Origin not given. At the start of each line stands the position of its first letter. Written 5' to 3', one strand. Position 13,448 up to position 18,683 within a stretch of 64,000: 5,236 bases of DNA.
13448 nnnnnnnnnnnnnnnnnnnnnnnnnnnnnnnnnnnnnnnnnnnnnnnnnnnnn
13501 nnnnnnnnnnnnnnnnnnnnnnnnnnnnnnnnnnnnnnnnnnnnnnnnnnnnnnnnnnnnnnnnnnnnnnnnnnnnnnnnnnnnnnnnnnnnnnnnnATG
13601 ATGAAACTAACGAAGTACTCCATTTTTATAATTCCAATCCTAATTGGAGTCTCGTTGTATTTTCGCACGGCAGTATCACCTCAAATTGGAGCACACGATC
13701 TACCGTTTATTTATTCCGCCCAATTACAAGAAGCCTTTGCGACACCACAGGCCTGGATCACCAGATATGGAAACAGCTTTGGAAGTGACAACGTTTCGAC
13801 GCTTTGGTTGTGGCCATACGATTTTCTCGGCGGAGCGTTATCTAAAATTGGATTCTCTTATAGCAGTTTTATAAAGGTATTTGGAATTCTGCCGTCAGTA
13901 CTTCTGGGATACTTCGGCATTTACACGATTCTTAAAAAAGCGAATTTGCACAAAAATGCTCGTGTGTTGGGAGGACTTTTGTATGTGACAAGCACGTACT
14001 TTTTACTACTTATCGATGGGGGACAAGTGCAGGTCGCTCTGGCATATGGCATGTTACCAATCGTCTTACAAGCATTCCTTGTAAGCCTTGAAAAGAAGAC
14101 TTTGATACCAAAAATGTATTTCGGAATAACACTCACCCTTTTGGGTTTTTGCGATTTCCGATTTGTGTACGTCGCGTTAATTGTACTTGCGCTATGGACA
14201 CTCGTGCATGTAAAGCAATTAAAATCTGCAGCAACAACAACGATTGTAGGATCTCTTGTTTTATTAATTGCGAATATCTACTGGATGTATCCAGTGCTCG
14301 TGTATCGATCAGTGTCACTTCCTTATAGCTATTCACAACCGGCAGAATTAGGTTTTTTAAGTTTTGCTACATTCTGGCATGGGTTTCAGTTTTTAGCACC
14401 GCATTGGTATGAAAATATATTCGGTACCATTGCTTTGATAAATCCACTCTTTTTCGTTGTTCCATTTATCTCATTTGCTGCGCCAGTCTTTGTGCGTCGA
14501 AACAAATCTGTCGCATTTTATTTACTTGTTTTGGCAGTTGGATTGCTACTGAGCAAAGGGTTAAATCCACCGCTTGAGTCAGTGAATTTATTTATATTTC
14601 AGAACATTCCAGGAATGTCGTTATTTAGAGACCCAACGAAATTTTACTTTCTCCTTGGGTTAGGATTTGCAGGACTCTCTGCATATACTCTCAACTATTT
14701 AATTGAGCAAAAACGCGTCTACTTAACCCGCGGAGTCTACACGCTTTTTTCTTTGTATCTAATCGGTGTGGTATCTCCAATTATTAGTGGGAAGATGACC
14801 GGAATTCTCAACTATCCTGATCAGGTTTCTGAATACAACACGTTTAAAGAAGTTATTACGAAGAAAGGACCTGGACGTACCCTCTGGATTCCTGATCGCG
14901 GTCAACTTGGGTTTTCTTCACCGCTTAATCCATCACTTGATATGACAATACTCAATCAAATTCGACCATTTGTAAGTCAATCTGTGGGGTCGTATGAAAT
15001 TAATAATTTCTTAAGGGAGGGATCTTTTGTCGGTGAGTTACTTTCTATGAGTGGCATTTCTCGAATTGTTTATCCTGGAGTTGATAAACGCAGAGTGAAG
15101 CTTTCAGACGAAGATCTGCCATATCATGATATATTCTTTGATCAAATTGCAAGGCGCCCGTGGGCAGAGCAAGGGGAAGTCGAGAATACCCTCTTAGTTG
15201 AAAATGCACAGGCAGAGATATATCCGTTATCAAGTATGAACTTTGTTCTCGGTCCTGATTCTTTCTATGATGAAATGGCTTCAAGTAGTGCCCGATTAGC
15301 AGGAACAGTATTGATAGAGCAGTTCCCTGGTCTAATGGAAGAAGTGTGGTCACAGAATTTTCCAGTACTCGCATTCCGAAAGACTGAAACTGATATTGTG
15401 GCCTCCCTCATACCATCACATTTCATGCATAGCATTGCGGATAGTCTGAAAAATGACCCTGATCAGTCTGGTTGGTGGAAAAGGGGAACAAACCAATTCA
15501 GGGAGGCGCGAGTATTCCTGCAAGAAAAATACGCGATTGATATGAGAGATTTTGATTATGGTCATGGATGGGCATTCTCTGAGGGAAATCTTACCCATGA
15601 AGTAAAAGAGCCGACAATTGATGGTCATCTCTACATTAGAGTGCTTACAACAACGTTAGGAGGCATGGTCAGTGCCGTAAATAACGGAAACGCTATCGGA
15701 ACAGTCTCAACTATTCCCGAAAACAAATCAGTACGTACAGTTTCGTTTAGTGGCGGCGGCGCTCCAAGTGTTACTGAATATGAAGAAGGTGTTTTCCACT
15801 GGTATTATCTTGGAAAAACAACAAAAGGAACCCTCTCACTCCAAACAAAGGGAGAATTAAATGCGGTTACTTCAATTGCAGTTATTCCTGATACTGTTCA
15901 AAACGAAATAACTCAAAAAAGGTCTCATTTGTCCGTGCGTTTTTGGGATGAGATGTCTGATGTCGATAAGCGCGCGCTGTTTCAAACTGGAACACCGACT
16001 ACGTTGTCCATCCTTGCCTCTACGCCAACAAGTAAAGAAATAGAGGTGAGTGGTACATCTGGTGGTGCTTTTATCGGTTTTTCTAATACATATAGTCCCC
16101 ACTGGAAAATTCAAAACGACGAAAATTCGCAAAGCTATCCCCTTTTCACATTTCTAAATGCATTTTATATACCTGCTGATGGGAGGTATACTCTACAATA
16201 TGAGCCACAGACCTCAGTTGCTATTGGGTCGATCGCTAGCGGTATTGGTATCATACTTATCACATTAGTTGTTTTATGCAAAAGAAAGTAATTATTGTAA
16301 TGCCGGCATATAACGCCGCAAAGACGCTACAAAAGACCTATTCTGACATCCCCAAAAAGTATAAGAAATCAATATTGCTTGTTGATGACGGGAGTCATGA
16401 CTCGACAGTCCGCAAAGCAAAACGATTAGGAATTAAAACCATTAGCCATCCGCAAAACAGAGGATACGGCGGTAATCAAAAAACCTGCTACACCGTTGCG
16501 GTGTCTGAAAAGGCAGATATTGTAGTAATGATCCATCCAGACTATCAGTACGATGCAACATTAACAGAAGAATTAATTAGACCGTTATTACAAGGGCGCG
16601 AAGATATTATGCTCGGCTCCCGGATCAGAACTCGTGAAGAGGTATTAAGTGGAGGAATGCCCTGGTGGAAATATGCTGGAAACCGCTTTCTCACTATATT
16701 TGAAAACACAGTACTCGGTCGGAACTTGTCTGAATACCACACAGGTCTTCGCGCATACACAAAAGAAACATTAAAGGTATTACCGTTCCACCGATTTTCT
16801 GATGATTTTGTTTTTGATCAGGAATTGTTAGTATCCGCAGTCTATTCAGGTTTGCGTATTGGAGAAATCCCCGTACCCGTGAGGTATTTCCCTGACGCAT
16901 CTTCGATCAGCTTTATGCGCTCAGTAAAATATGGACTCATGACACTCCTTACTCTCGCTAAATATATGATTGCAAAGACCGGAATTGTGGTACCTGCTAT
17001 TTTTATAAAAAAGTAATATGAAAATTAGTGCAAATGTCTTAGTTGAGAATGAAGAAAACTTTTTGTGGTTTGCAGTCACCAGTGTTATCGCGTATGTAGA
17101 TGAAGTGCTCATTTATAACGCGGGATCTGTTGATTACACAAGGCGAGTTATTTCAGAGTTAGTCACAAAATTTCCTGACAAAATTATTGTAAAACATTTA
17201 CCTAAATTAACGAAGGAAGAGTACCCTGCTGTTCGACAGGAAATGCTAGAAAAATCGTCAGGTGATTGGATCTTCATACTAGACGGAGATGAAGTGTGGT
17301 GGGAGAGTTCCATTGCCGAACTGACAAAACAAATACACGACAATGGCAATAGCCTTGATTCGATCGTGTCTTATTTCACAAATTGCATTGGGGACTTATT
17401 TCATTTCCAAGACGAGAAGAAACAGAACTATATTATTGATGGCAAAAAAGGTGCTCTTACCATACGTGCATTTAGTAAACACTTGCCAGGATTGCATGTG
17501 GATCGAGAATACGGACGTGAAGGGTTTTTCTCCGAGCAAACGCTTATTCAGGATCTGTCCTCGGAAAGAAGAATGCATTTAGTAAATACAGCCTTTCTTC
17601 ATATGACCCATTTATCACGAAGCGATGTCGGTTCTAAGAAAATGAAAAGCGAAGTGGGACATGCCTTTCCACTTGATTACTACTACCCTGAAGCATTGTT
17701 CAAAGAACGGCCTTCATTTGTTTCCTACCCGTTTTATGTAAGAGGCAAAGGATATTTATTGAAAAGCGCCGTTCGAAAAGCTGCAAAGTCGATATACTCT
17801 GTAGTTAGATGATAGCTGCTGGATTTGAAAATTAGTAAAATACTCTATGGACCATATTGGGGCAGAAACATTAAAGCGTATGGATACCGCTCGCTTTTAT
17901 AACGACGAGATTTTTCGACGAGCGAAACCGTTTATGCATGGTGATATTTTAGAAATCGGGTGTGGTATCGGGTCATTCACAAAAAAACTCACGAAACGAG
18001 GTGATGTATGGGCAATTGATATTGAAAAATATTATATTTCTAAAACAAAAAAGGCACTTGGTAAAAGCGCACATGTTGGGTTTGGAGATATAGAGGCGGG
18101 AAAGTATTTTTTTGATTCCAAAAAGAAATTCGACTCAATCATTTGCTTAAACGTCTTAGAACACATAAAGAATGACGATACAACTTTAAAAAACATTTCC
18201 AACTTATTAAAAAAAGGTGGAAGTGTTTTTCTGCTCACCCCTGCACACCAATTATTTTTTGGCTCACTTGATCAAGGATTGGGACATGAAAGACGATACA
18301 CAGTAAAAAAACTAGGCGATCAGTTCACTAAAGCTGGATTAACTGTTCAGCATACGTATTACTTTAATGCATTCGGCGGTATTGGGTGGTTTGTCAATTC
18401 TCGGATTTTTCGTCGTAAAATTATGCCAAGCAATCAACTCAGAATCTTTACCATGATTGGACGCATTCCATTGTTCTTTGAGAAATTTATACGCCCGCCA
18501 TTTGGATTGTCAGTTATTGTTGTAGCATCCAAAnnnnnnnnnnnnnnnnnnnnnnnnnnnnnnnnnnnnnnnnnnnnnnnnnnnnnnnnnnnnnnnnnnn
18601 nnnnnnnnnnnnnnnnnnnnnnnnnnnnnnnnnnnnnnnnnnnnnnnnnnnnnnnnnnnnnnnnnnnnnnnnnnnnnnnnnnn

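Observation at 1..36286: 36-kb co-directional glycan-assembly supercluster of about 35 genes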

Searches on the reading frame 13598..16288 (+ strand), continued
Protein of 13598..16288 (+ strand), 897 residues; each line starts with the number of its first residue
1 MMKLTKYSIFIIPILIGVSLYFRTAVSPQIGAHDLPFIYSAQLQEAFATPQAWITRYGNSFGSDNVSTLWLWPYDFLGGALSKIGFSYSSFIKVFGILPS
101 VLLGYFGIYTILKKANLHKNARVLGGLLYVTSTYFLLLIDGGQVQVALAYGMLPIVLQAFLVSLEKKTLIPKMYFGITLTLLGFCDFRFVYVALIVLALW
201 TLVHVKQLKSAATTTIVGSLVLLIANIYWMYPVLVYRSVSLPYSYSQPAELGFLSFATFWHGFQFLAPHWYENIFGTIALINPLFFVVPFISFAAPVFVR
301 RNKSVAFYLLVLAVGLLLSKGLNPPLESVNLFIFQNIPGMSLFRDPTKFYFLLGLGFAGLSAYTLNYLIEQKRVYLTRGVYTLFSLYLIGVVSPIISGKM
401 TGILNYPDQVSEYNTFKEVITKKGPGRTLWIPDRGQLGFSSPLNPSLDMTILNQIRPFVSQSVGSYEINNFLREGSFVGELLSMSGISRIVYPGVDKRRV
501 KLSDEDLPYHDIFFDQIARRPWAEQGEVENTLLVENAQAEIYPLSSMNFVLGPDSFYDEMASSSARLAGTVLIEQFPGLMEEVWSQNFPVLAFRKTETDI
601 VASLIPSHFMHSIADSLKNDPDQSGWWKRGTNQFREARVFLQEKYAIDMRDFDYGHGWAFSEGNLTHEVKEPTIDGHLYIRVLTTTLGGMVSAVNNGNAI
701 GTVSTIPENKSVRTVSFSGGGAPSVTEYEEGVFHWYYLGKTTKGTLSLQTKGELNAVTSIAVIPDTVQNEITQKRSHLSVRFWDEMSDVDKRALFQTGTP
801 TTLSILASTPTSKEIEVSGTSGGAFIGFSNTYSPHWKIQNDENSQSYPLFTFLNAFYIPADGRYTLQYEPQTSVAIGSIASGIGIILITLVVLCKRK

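Call 66: search_protein_families(library=pfam, proteins=[L084:16787-20056:+, L064:11767-15000:+, L056:17111-20314:+, L062:16075-19305:+, L057:19947-21389:+], max_evalue=0.01)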
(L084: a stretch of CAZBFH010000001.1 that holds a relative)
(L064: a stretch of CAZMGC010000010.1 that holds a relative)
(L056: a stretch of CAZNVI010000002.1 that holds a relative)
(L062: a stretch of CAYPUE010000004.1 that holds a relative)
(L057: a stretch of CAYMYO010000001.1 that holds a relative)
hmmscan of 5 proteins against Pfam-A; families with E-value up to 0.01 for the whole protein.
L084:16787-20056:+ (1090 aa): 1 family
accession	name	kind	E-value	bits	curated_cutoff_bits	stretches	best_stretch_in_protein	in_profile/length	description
PF04932.20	Wzy_C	-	0.0053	17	31.7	1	446-504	75-149/149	O-Antigen ligase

L064:11767-15000:+ (1078 aa): 1 family
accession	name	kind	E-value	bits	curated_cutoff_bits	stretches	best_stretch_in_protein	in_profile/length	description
PF04932.20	Wzy_C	-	0.0047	17.2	31.7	1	430-492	74-149/149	O-Antigen ligase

L056:17111-20314:+ (1068 aa): 0 families

L062:16075-19305:+ (1077 aa): 0 families

L057:19947-21389:+ (481 aa): 1 family
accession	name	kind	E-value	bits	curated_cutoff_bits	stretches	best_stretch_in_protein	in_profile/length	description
PF04932.20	Wzy_C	-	0.00032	20.9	31.7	1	222-419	2-123/149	O-Antigen ligase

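Call 72: search_solved_structures(query=A2, max_evalue=1, show_alignments=1)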
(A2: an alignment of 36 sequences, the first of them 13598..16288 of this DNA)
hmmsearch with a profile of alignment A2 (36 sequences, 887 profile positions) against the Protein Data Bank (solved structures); distinct sequences matched with E-value up to 1: 0.

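Call 103: search_protein_representatives(alignment_id=A2)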
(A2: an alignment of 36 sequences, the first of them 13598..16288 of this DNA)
Query: 36 sequences, 887 profile positions. Proteins with E-value up to 0.001 (for the whole library): 13764; up to 1e-10: 7483; up to 1e-30: 2899. The best 150 are listed.
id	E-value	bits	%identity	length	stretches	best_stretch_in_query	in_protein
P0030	0.0e+00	1195.1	-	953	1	8-885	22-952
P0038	0.0e+00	1159.2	-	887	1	4-886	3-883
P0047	0.0e+00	1128.1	-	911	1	1-883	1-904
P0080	0.0e+00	1119.8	-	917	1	6-886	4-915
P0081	0.0e+00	1116.1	-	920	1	10-885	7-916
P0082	0.0e+00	1097.3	-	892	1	8-884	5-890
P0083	0.0e+00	1094.3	-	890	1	7-884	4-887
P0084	0.0e+00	1082.7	-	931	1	4-882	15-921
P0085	0.0e+00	1077.1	-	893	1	6-884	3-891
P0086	0.0e+00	1073.2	-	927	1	1-884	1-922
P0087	0.0e+00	1070.8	-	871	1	11-883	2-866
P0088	0.0e+00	1067.2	-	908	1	3-884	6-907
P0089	0.0e+00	1063.4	-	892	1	21-880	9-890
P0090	0.0e+00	1057.7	-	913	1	3-882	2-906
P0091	0.0e+00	1052.0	-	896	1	6-886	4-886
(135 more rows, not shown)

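Call 104: search_protein_families(library=pfam, alignment_id=A2, max_evalue=0.01)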
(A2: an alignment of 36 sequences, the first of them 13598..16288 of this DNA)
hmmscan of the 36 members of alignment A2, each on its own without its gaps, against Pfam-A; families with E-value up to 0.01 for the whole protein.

A. member 1, window:13598-16288:+ (897 aa): 1 family
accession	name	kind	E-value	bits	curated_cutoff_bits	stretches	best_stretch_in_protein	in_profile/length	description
PF11847.13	GT-C_AftD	-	0.002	16.6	26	1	102-243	84-225/661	Alpha-(1->3)-arabinofuranosyltransferase, N-terminal GT-C domain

B. families by the number of members that match (of 36 scanned): 3 families
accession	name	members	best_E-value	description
PF11847.13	GT-C_AftD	4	0.00018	Alpha-(1->3)-arabinofuranosyltransferase, N-terminal GT-C domain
PF10131.15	PTPS_related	1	4.1e-08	6-pyruvoyl-tetrahydropterin synthase related domain; membrane protein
PF09586.16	YfhO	1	3.6e-05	Bacterial membrane protein YfhO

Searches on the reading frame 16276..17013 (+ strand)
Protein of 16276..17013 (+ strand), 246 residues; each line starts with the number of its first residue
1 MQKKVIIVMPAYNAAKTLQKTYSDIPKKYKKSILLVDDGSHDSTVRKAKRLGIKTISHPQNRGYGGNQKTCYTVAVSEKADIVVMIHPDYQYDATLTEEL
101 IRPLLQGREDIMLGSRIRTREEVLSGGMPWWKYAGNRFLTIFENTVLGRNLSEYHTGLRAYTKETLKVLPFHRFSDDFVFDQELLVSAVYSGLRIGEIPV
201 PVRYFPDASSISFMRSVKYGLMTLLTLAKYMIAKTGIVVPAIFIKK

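Call 4: search_protein_families(library=pfam, proteins=[window:16276-17013:+], max_evalue=0.01)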
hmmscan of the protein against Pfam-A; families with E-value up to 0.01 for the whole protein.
window:16276-17013:+ (246 aa): 1 family
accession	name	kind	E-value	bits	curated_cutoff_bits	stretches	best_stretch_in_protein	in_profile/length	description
PF00535.33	Glycos_transf_2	-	2.3e-19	70.4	23.3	1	7-166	2-164/168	Glycosyl transferase family 2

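Call 15: search_protein_families(library=ncbifam, proteins=[window:16276-17013:+], max_evalue=0.1)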
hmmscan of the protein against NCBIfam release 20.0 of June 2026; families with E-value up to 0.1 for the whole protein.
window:16276-17013:+ (246 aa): 15 families
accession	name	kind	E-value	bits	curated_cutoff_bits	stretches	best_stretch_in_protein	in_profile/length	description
TIGR04182.1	glyco_TIGR04182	equivalog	1.5e-22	80.3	325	1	4-232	1-219/293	S-layer glycoprotein N-glycosyltransferase AglJ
NF058614.1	PPMAGASynPpgS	equivalog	3.8e-17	62.5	370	1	5-205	2-199/226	polyprenyl-phospho-N-acetylgalactosaminyl synthase PpgS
NF041391.1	DPhHxTase_Halo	equivalog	3.6e-12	45.7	375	1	9-201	1-182/213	dolichyl-phosphate hexose transferase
TIGR04283.1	glyco_like_mftF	equivalog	2e-09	37.4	182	1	7-110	3-102/221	TIGR04283 family arsenosugar biosynthesis glycosyltransferase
NF010496.0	PRK13915.1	equivalog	1.6e-07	30.7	262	1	2-108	30-146/307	glucosyl-3-phosphoglycerate synthase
NF007986.1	PRK10714.1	equivalog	1.3e-06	27.7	529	1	3-229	6-230/316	undecaprenyl-phosphate 4-deoxy-4-formamido-L-arabinose transferase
NF047588.1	GlcsyltransPgfSStrep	equivalog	5.6e-06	25.8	500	1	4-125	2-130/308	glycosyltransferase PgfS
TIGR03937.1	PgaC_IcaA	equivalog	6.2e-06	25.4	422.3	1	3-124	45-172/407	poly-beta-1,6-N-acetyl-D-glucosamine synthase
NF041875.1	EPS_EpsD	equivalog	1.3e-05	24.8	370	1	7-132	3-129/325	exopolysaccharide biosynthesis glycosyltransferase EpsD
TIGR03965.1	mycofact_glyco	equivalog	0.00021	20.3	280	1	3-65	74-143/467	mycofactocin biosynthesis glycosyltransferase MftF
NF047683.1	TeichurnBiosyTuaG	equivalog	0.0049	16.5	400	1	2-50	5-55/252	teichuronic acid biosynthesis protein TuaG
NF053739.1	GlytfEpsEBac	equivalog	0.0064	15.5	450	1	4-51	2-51/265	glycosyltransferase EpsE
TIGR01556.1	rhamnosyltran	subfamily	0.0086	15.3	200.55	1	16-114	8-109/281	rhamnosyltransferase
TIGR03469.1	HpnB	hypoth_equivalog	0.0086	15.1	379.25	1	4-52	45-96/386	hopene-associated glycosyltransferase HpnB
NF007482.0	PRK10073.1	equivalog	0.0096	14.9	423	1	3-50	6-55/334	glycosyltransferase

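Call 63: search_solved_structures(query=window:16276-17013:+, max_evalue=0.001)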
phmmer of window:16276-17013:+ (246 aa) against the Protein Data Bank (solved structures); distinct sequences matched with E-value up to 0.001: 4.
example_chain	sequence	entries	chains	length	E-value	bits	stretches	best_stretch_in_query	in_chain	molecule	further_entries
9bhc_C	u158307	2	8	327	9.8e-06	28.7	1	3-230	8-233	Undecaprenyl-phosphate 4-deoxy-4-formamido-L-arabinose transferase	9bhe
8vxh_A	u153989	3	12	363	1.3e-05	28.2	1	3-230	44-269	Undecaprenyl-phosphate 4-deoxy-4-formamido-L-arabinose transferase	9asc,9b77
9hwj_A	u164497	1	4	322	2e-05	27.7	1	3-236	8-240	Undecaprenyl-phosphate 4-deoxy-4-formamido-L-arabinose transferase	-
5mlz_A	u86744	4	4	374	0.00019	24.5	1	3-120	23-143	Dolichol monophosphate mannose synthase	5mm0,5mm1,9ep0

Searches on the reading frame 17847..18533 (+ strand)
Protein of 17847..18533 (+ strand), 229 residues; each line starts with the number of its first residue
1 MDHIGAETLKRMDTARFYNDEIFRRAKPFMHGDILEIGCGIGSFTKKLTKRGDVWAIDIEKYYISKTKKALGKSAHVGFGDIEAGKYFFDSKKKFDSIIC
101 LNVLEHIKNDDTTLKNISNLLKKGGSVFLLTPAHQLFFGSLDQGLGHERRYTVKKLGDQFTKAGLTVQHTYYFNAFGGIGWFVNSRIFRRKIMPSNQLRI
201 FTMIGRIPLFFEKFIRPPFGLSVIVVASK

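Call 4: search_protein_families(library=pfam, proteins=[window:17847-18533:+], max_evalue=0.01)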
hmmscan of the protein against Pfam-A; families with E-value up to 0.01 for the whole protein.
window:17847-18533:+ (229 aa): 11 families
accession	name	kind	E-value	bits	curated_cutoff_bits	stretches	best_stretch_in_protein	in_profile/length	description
PF13489.12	Methyltransf_23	-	1.5e-16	61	27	1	17-169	8-163/164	Methyltransferase domain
PF08242.18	Methyltransf_12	-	7.7e-15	55.9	30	1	35-126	1-97/98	Methyltransferase domain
PF08241.18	Methyltransf_11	-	7.9e-15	55.7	21.2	1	35-128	1-94/95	Methyltransferase domain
PF13649.12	Methyltransf_25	-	1.1e-13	52.1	27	1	34-125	1-97/97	Methyltransferase domain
PF13847.12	Methyltransf_31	-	1e-11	45.1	27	1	33-133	6-113/145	Methyltransferase domain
PF05401.17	NodS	-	4.7e-10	40.1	24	1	31-141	44-147/201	Nodulation protein S (NodS)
PF02353.26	CMAS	-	1.5e-05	24.9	27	1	33-130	65-165/273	Mycolic acid cyclopropane synthetase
PF01209.24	Ubie_methyltran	-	0.00023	21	20.1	1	18-134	35-156/233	ubiE/COQ5 methyltransferase family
PF07021.18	MetW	-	0.00096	19.3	21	1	34-119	17-100/193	Methionine biosynthesis protein MetW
PF05219.18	DREV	-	0.0011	18.5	26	1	23-128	87-185/265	DREV methyltransferase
PF05175.20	MTS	-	0.0068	16.5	23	0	30-135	31-144/170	Methyltransferase small domain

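Call 60: search_protein_families(library=ncbifam, proteins=[window:17847-18533:+], max_evalue=0.001)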
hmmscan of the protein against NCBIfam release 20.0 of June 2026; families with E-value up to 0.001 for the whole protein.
window:17847-18533:+ (229 aa): 23 families
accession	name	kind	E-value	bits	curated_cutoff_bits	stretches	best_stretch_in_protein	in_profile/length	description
TIGR01983.1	UbiG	equivalog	3.4e-13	49.4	102.95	1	25-131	44-153/228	bifunctional 2-polyprenyl-6-hydroxyphenol methylase/3-demethylubiquinol 3-O-methyltransferase UbiG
TIGR02072.1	BioC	equivalog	1.1e-09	38.5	184.95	1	29-135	33-138/244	malonyl-ACP O-methyltransferase BioC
TIGR02021.1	BchM-ChlM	equivalog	2.2e-09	37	158.9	1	33-125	57-148/218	magnesium protoporphyrin IX methyltransferase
NF043040.1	corrin_prot_MT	hypoth_equivalog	2.6e-09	36.9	180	1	19-128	31-146/216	corrinoid protein-associated methyltransferase CpaM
NF041650.1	nod_mtase_NodS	equivalog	8.5e-09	35.4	300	1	33-142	41-143/190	nodulation methyltransferase NodS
NF008686.0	PRK11705.1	equivalog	3.2e-07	29.8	400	1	33-131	170-267/383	cyclopropane fatty acyl phospholipid synthase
TIGR00755.1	ksgA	equivalog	1.9e-06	27.4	171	1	20-74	19-74/256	16S rRNA (adenine(1518)-N(6)/adenine(1519)-N(6))-dimethyltransferase RsmA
NF011650.0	PRK15068.1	equivalog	3.7e-06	26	209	1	26-131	118-227/324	tRNA 5-methoxyuridine(34)/uridine 5-oxyacetic acid(34) synthase CmoB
NF041536.1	ArsM_DUF2284_UU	exception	4.1e-06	25.4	575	1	33-142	79-190/459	arsenite methyltransferase/DUF2284 domain selenoprotein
NF045667.1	MTase_DVU1556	equivalog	6.1e-06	25.8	155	1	31-129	23-119/213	DVU_1556 family methyltransferase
TIGR04345.1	ovoA_Cterm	equivalog_domain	9.9e-06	25.2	170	0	93-132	133-172/242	putative 4-mercaptohistidine N1-methyltransferase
NF000499.2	Erm23S_rRNA_broad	equivalog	3.7e-05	23.2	212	1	20-77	13-71/244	23S ribosomal RNA methyltransferase Erm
TIGR04290.1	meth_Rta_06860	hypoth_equivalog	5.2e-05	22.8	300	1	33-114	52-135/226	TIGR04290 family methyltransferase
TIGR02081.1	metW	equivalog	5.5e-05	22.8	189.5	1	33-117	16-98/194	methionine biosynthesis protein MetW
NF047649.1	MTase_UXPK_star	exception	9.3e-05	21.6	460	1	33-129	80-181/283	methyltransferase/UXPK-star double selenoprotein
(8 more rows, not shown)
